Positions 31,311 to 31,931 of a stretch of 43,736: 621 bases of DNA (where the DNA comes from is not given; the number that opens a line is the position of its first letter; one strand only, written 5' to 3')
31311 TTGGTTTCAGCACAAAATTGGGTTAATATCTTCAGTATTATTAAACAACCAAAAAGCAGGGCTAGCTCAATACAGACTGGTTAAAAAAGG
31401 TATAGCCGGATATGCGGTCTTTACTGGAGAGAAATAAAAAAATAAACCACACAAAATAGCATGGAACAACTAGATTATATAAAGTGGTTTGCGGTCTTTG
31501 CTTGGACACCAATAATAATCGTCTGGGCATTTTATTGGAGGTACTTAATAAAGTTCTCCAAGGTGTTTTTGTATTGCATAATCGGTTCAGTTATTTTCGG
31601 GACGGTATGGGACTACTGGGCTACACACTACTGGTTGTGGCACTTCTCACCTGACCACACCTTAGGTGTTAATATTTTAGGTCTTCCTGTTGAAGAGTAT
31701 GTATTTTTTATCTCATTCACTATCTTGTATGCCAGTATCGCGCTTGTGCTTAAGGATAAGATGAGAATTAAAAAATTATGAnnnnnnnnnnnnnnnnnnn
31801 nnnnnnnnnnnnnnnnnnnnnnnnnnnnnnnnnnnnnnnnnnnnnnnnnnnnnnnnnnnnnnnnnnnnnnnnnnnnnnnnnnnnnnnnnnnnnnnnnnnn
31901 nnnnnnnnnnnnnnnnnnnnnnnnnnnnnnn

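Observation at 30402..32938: tRNA-Leu-adjacent methyltransferase / split lycopene-cyclase-domain / methyltransferase cassette with no carotenoid context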

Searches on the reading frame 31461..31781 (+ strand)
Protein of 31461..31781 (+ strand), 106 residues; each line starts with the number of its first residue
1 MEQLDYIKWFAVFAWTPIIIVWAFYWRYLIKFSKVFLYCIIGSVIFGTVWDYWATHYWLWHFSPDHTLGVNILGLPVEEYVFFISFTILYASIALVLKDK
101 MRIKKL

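Call 4: search_protein_families(library=pfam, proteins=[window:31461-31781:+], max_evalue=1)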
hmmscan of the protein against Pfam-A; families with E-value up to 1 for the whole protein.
window:31461-31781:+ (106 aa): 1 family
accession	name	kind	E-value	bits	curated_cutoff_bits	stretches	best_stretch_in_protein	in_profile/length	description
PF18916.5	Lycopene_cyc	-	4.1e-10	40.5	27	1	6-93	2-88/92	Lycopene cyclase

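Call 5: search_protein_families(library=ncbifam, proteins=[window:31461-31781:+], max_evalue=1)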
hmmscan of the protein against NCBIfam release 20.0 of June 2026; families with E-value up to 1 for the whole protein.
window:31461-31781:+ (106 aa): 1 family
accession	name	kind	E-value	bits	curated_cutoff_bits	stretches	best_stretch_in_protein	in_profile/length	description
TIGR03462.1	CarR_dom_SF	subfamily_domain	1.1e-12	48.4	39.4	1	5-91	2-86/89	lycopene cyclase domain-containing protein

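Call 8: find_homologous_proteins(query=window:31461-31778:+, max_evalue=0.001)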
Query window:31461-31778:+ (106 aa): 9 proteins with E <= 0.001 among 11 candidates.
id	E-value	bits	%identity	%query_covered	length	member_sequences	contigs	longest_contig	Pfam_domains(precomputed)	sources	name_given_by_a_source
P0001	7.9e-65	234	100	100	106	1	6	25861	PF18916.6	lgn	-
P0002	1.1e-46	176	72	98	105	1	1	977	PF18916.6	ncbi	-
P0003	3.8e-45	171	68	96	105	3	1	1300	PF18916.6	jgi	jgi:lycopene cyclase domain-containing protein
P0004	1.3e-44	169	71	90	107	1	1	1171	PF18916.6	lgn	-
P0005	1.0e-40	157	64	99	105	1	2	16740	PF18916.6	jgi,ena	-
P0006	1.1e-40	157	69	95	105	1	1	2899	PF18916.6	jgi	-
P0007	7.5e-36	141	61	96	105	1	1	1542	PF18916.6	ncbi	-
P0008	1.5e-35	140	59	99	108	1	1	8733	PF18916.6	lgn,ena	-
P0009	2.9e-35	139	62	94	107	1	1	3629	PF18916.6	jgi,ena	-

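Call 10: find_encoding_contigs(protein=P0001, flank=6000, max_places=6)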
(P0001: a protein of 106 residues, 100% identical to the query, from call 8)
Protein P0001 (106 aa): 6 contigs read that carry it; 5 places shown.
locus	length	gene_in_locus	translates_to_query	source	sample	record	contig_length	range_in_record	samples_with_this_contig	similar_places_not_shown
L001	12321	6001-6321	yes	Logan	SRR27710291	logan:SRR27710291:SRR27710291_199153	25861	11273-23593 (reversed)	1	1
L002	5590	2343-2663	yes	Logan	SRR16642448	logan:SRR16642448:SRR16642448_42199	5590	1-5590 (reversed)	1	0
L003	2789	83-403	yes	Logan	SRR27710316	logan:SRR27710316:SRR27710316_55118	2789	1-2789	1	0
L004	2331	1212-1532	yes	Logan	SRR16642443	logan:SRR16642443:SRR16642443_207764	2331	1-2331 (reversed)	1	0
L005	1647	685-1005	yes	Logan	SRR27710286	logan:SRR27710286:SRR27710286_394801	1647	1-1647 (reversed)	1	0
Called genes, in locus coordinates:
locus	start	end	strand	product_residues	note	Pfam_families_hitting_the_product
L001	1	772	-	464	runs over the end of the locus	PF00749:tRNA-synt_1c, PF19269:Anticodon_2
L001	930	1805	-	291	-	PF14285:DUF4367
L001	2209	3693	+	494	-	PF08308:PEGA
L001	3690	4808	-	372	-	PF04203:Sortase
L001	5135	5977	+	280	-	PF02353:CMAS, PF03141:Methyltransf_29 (weak), PF01209:Ubie_methyltran, PF13489:Methyltransf_23, PF13847:Methyltransf_31, PF08241:Methyltransf_11, PF08242:Methyltransf_12, PF13649:Methyltransf_25, +3 more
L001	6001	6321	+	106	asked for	PF18916:Lycopene_cyc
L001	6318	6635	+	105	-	PF18916:Lycopene_cyc (weak)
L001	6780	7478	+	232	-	PF01209:Ubie_methyltran, PF02353:CMAS, PF13489:Methyltransf_23, PF13847:Methyltransf_31, PF08241:Methyltransf_11, PF08242:Methyltransf_12, PF13649:Methyltransf_25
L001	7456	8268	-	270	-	-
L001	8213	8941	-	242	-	PF00702:Hydrolase, PF08282:Hydrolase_3 (faint), PF12710:HAD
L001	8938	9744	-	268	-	PF03372:Exo_endo_phos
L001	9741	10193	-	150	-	PF01668:SmpB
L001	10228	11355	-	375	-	PF02449:Glyco_hydro_42 (faint)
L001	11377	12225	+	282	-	PF13641:Glyco_tranf_2_3, PF00535:Glycos_transf_2, PF10111:Glyco_tranf_2_2 (weak), PF13632:Glyco_trans_2_3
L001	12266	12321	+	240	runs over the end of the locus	PF00535:Glycos_transf_2, PF10111:Glyco_tranf_2_2, PF13641:Glyco_tranf_2_3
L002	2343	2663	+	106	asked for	PF18916:Lycopene_cyc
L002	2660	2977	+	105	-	PF18916:Lycopene_cyc (weak)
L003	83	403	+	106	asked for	PF18916:Lycopene_cyc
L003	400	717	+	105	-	PF18916:Lycopene_cyc (weak)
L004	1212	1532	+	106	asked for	PF18916:Lycopene_cyc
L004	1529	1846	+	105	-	PF18916:Lycopene_cyc (weak)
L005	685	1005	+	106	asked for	PF18916:Lycopene_cyc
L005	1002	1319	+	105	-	PF18916:Lycopene_cyc (weak)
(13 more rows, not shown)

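Call 11: find_encoding_contigs(protein=P0005, flank=8000, max_places=4)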
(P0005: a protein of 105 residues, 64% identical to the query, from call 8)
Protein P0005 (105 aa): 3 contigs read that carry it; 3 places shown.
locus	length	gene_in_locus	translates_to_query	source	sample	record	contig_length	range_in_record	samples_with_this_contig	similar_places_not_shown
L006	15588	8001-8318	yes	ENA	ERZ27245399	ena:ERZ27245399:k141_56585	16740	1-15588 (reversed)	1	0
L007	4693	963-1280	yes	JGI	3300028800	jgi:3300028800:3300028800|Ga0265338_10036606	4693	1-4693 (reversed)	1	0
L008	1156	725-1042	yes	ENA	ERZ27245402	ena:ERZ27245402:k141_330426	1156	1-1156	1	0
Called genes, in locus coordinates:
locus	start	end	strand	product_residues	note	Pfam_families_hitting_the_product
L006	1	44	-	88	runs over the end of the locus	-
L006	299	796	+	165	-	-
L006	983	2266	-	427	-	PF11258:DUF3048, PF17479:DUF3048_C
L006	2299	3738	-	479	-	PF00749:tRNA-synt_1c, PF19269:Anticodon_2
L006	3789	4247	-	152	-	PF14285:DUF4367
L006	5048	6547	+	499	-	PF08308:PEGA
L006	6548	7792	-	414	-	PF04203:Sortase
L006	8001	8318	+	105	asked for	PF18916:Lycopene_cyc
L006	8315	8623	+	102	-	-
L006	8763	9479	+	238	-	PF01209:Ubie_methyltran, PF02353:CMAS, PF13489:Methyltransf_23, PF13847:Methyltransf_31, PF08241:Methyltransf_11, PF08242:Methyltransf_12, PF13649:Methyltransf_25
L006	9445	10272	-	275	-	-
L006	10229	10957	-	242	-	PF00702:Hydrolase, PF08282:Hydrolase_3 (faint), PF12710:HAD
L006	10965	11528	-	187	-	-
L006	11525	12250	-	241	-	PF03372:Exo_endo_phos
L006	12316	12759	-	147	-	PF01668:SmpB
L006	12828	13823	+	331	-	-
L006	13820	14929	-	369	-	PF02449:Glyco_hydro_42 (weak), PF00331:Glyco_hydro_10 (weak)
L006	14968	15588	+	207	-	?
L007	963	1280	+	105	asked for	PF18916:Lycopene_cyc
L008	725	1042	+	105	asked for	PF18916:Lycopene_cyc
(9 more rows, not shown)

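Call 12: find_encoding_contigs(protein=P0008, flank=8000, max_places=4)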
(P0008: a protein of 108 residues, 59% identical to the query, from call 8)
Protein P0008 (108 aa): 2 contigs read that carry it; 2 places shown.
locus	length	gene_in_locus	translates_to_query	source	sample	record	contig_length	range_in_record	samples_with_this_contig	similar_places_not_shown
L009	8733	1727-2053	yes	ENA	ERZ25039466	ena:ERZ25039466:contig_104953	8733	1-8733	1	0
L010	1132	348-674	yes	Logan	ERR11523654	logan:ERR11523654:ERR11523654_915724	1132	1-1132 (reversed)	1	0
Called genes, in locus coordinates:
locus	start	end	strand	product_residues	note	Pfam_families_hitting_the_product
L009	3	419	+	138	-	?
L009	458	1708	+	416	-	PF00579:tRNA-synt_1b, PF22421:SYY_C-terminal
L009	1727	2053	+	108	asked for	PF18916:Lycopene_cyc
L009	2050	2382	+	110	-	PF18916:Lycopene_cyc (weak)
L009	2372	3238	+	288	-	PF01209:Ubie_methyltran, PF02353:CMAS, PF13489:Methyltransf_23, PF13847:Methyltransf_31, PF08241:Methyltransf_11, PF08242:Methyltransf_12, PF13649:Methyltransf_25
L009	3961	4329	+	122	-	-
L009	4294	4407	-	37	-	-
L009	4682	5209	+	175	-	PF02572:CobA_CobO_BtuR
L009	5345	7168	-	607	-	PF00004:AAA, PF07728:AAA_5 (weak), PF17862:AAA_lid_3, PF01434:Peptidase_M41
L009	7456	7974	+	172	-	-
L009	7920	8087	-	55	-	PF18895:T4SS_pilin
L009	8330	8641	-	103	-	PF04956:TrbC (weak), PF18895:T4SS_pilin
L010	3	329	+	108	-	?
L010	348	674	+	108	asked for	PF18916:Lycopene_cyc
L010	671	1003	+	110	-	PF18916:Lycopene_cyc (weak)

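Call 21: search_protein_representatives(protein=window:31461-31778:+)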
Query: 106 residues. Proteins with E-value up to 0.001 (for the whole library): 422; up to 1e-10: 26; up to 1e-30: 0. The best 150 are listed.
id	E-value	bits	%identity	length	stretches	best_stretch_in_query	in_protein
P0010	3.6e-19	85.5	40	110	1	4-101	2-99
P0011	2.8e-17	79.3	37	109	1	2-99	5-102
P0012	2.7e-16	76.2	35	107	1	4-101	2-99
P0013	3.2e-16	75.9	39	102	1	5-101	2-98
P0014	3.9e-15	72.5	35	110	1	4-100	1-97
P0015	4.2e-15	72.3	39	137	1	5-101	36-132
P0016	4.4e-15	72.3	41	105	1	6-103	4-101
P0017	1.7e-13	67.1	37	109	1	4-98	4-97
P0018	2.1e-13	66.8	39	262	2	50-102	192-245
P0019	2.3e-13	66.8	38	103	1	6-100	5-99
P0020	2.5e-13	66.6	39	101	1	6-100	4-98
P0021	3.4e-13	66.2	31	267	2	11-90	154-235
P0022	4.5e-13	65.8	36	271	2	49-100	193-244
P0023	1.4e-12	64.2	35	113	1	3-97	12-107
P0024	1.8e-12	63.8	35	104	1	6-98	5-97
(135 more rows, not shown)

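Call 25: find_related_loci(query=A2, collection=genome_contigs, flank=6000)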
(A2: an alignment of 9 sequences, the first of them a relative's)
Query A2 (106 aa) in genome_contigs; peptide patterns used: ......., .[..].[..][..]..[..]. (x = any residue, [..] = any of these).
44 stretches matched a pattern; 7 encode a relative of the query (tblastn E <= 1e-3); 7 distinct loci.
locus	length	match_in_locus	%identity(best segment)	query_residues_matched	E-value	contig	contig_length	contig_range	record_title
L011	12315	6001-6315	62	1-105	3e-41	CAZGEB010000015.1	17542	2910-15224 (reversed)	MAG TPA_asm: uncultured Candidatus Saccharibacteria bacterium isolate SRP278252_co2_93 genome assembly, contig: NODE_669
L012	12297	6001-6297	40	2-101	7e-16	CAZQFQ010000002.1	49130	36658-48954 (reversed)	MAG TPA_asm: uncultured Candidatus Saccharibacteria bacterium isolate binchicken_co3_512 genome assembly, contig: NODE_2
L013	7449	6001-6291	32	5-105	3e-9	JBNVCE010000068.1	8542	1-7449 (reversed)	MAG: Thermoplasmatota archaeon isolate A05DMB23 NODE_68_length_8542_cov_3.409214, whole genome shotgun sequence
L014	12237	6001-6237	35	12-89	3e-9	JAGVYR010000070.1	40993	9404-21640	Candidatus Woesearchaeota archaeon isolate RIFCSPHIGHO2_02_FULL_44_15 rifcsphigho2_02_scaffold_1620, whole genome shotgu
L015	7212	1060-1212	39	34-84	5e-7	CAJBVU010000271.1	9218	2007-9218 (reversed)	MAG: uncultured Bacteroidetes bacterium isolate Loc081215-6m_bin-1907 genome assembly, contig: bin-1907:271/357, whole g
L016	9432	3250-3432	33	29-88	5e-6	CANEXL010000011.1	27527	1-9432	MAG: Microbacteriaceae bacterium isolate Jr-03apr18-52 genome assembly, contig: Jr-03apr18-C691, whole genome shotgun se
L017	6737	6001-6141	35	31-82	3e-5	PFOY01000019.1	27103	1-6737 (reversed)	MAG: Candidatus Nomurabacteria bacterium CG_4_10_14_0_2_um_filter_30_12 CG_4_10_14_0.2_scaffold_589_c, whole genome shot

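Call 41: find_related_loci(query=A2, collection=metagenome_contigs, flank=4000)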
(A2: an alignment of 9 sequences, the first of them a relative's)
Query A2 (106 aa) in metagenome_contigs; peptide patterns used: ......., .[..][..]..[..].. (x = any residue, [..] = any of these).
252 stretches matched a pattern; 41 encode a relative of the query (tblastn E <= 1e-3); 41 distinct loci.
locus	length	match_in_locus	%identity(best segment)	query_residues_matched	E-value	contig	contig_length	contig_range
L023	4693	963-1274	64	1-105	2e-43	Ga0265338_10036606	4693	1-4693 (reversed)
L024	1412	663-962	62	1-100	2e-40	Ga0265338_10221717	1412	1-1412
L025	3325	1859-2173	29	2-106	1e-11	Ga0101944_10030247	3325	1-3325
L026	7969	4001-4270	35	6-98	3e-9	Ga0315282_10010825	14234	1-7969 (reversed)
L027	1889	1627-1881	35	6-93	3e-9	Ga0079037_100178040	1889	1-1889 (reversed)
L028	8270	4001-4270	35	6-98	6e-9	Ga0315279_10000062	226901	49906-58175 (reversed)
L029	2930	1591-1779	37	26-88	1e-8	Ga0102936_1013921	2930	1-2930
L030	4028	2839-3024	35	30-88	2e-8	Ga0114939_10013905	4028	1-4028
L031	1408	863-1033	37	45-101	4e-8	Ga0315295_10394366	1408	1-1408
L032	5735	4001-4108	50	49-84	1e-7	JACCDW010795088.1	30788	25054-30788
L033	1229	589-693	51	50-84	5e-7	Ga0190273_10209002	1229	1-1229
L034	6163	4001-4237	27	6-84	5e-7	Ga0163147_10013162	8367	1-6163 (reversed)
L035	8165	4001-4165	35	51-105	2e-6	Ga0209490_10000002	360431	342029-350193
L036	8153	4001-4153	37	34-84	3e-6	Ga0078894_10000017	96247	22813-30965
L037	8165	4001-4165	35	51-105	2e-6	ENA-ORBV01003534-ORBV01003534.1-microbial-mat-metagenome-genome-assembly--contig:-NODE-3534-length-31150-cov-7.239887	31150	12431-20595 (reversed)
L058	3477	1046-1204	36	50-98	3e-5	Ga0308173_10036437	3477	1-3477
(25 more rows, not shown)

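Call 63: search_protein_families(library=ncbifam, proteins=[L058:1445-2341:+, L058:899-1237:+, L009:2372-3235:+, L012:4895-5191:+, L012:5197-5460:+, L012:5594-5992:+, L012:5938-6306:+, L012:6299-6619:+], max_evalue=0.01)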
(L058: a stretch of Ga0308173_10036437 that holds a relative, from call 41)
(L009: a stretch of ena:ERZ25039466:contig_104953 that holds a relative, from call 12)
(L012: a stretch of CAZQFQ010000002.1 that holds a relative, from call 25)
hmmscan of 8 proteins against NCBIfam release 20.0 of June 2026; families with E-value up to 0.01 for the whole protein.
L058:1445-2341:+ (298 aa): 31 families (the best 25 are shown)
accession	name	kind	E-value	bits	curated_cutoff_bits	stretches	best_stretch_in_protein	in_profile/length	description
NF001244.0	PRK00216.1-5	equivalog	9.9e-24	83.9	216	1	59-283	11-225/236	bifunctional demethylmenaquinone methyltransferase/2-methoxy-6-polyprenyl-1,4-benzoquinol methylase UbiE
TIGR01934.1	MenG_MenH_UbiE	subfamily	3e-21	75.8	158.35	1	61-282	4-212/223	ubiquinone/menaquinone biosynthesis methyltransferase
NF001241.0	PRK00216.1-2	equivalog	3.5e-17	62.8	327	1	58-283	13-219/231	demethylmenaquinone methyltransferase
NF045667.1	MTase_DVU1556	equivalog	3.3e-15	56.1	155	1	103-237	23-148/213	DVU_1556 family methyltransferase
NF052510.1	methyltran_MpqE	exception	4.6e-13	49.1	335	1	62-283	12-224/234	methyl-plastoquinone biosynthesis methyltransferase MpqE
NF001242.0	PRK00216.1-3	equivalog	5.4e-13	48.9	351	1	56-283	28-247/258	bifunctional demethylmenaquinone methyltransferase/2-methoxy-6-polyprenyl-1,4-benzoquinol methylase UbiE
NF043040.1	corrin_prot_MT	hypoth_equivalog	5.6e-13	48.8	180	1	61-233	7-169/216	corrinoid protein-associated methyltransferase CpaM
TIGR02752.1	MenG_heptapren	equivalog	2.3e-11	43.7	419.85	1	104-283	47-221/231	demethylmenaquinone methyltransferase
NF001243.0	PRK00216.1-4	equivalog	6.5e-11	42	235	1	105-283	50-223/237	demethylmenaquinone methyltransferase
NF001240.0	PRK00216.1-1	equivalog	4.1e-10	39.1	378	1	55-282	22-239/251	bifunctional demethylmenaquinone methyltransferase/2-methoxy-6-polyprenyl-1,4-benzoquinol methylase UbiE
NF041537.1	ArsM_AhpD_UU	exception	1.4e-09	37.2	510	1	105-218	79-187/345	arsenite methyltransferase/AhpD domain selenoprotein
NF040539.1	AST_met_ArsM_2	exception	5.2e-09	36.3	240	1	104-214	58-166/262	putative arsinothricin biosynthesis methyltransferase ArsM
TIGR02072.1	BioC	equivalog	9.7e-09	35.4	184.95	1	61-211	1-132/244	malonyl-ACP O-methyltransferase BioC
NF008823.0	PRK11873.1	subfamily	4.9e-08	32.8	263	1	105-215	80-185/272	arsenite methyltransferase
NF007610.0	PRK10258.1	equivalog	1e-07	31.5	342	1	58-228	9-155/251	malonyl-ACP O-methyltransferase BioC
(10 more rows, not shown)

L058:899-1237:+ (112 aa): 1 family
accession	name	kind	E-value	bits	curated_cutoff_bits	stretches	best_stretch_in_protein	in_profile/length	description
TIGR03462.1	CarR_dom_SF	subfamily_domain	2.7e-23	82.3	39.4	1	5-93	1-88/89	lycopene cyclase domain-containing protein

L009:2372-3235:+ (288 aa): 55 families (the best 25 are shown)
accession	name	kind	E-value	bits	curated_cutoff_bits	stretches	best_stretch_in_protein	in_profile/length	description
NF045667.1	MTase_DVU1556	equivalog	3.7e-20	72.3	155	1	55-230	13-177/213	DVU_1556 family methyltransferase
TIGR02072.1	BioC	equivalog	9.3e-14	51.8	184.95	1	49-166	16-132/244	malonyl-ACP O-methyltransferase BioC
NF041536.1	ArsM_DUF2284_UU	exception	1.2e-13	50.3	575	1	62-177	74-191/459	arsenite methyltransferase/DUF2284 domain selenoprotein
NF047649.1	MTase_UXPK_star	exception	2.6e-13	49.6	460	1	63-178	76-193/283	methyltransferase/UXPK-star double selenoprotein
TIGR01934.1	MenG_MenH_UbiE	subfamily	2.9e-13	49.7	158.35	1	43-172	19-147/223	ubiquinone/menaquinone biosynthesis methyltransferase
TIGR01983.1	UbiG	equivalog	1.6e-12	47.3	102.95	1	63-165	48-150/228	bifunctional 2-polyprenyl-6-hydroxyphenol methylase/3-demethylubiquinol 3-O-methyltransferase UbiG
NF041537.1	ArsM_AhpD_UU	exception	1e-11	44.3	510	1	63-182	75-196/345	arsenite methyltransferase/AhpD domain selenoprotein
NF001244.0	PRK00216.1-5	equivalog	2.2e-11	43.5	216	1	43-169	28-156/236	bifunctional demethylmenaquinone methyltransferase/2-methoxy-6-polyprenyl-1,4-benzoquinol methylase UbiE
NF041943.1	GPPMT_Stmyces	equivalog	2.3e-11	44.1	400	1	66-228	79-236/272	geranyl diphosphate 2-C-methyltransferase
NF041675.1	sarc_dimgly_tmase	equivalog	5.6e-11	42.9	550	1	10-223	13-220/278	sarcosine/dimethylglycine N-methyltransferase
NF008823.0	PRK11873.1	subfamily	6.6e-11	42.2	263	1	62-222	75-232/272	arsenite methyltransferase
NF040703.1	cyclopro_CfaB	exception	2.2e-10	39.9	650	1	46-168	141-265/393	C17 cyclopropane fatty acid synthase CfaB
NF043040.1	corrin_prot_MT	hypoth_equivalog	3.3e-10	39.8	180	1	63-166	40-147/216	corrinoid protein-associated methyltransferase CpaM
NF001243.0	PRK00216.1-4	equivalog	4e-10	39.4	235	1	55-168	38-153/237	demethylmenaquinone methyltransferase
NF053839.1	CPFASynBruc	equivalog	5.8e-10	38.7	600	1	40-166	150-276/410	cyclopropane fatty acid synthase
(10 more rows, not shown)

L012:4895-5191:+ (98 aa): 2 families
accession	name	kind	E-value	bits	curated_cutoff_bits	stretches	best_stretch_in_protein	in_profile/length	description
TIGR03462.1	CarR_dom_SF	subfamily_domain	2.9e-15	56.6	39.4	1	1-89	1-88/89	lycopene cyclase domain-containing protein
NF041644.1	CBO0543_fam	subfamily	0.00025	21.2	35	1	27-95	2-66/116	CBO0543 family protein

L012:5197-5460:+ (87 aa): 1 family
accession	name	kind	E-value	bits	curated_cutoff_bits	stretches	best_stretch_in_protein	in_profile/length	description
NF011667.0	PRK15086.1-3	equivalog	0.0027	17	387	1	5-48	143-186/362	ethanolamine utilization protein EutH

L012:5594-5992:+ (132 aa): 0 families

L012:5938-6306:+ (122 aa): 1 family
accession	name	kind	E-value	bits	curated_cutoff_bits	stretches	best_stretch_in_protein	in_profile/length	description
TIGR03462.1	CarR_dom_SF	subfamily_domain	4.5e-05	23.9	39.4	1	26-108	3-84/89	lycopene cyclase domain-containing protein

L012:6299-6619:+ (106 aa): 1 family
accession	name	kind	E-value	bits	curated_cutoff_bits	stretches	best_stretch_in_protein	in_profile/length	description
TIGR03462.1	CarR_dom_SF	subfamily_domain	1.1e-12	48.3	39.4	1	4-93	1-88/89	lycopene cyclase domain-containing protein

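Call 64: search_solved_structures(query=A1, max_evalue=10)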
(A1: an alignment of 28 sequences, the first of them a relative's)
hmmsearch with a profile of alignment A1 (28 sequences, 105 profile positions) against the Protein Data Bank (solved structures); distinct sequences matched with E-value up to 10: 0.

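Call 80: predict_structure(alignment_id=A2)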
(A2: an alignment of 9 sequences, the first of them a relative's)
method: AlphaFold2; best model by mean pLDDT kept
length: 106 residues; sequences in the alignment: 9
mean_pLDDT: 66.5   pTM: 0.43
mean pLDDT of the five models: 66.5, 66.0, 65.3, 63.4, 57.2
residues with pLDDT >= 90: 0; 70-90: 37; 50-70: 68; < 50: 1
segments of 3 or more residues with pLDDT < 50: none
pLDDT, mean of each block of 10 residues (from residue 1): 66 70 72 64 61 59 59 71 71 72 66
secondary structure, 60 per line:
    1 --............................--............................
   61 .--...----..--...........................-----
elements in order: H3-30 H33-61 H77-101
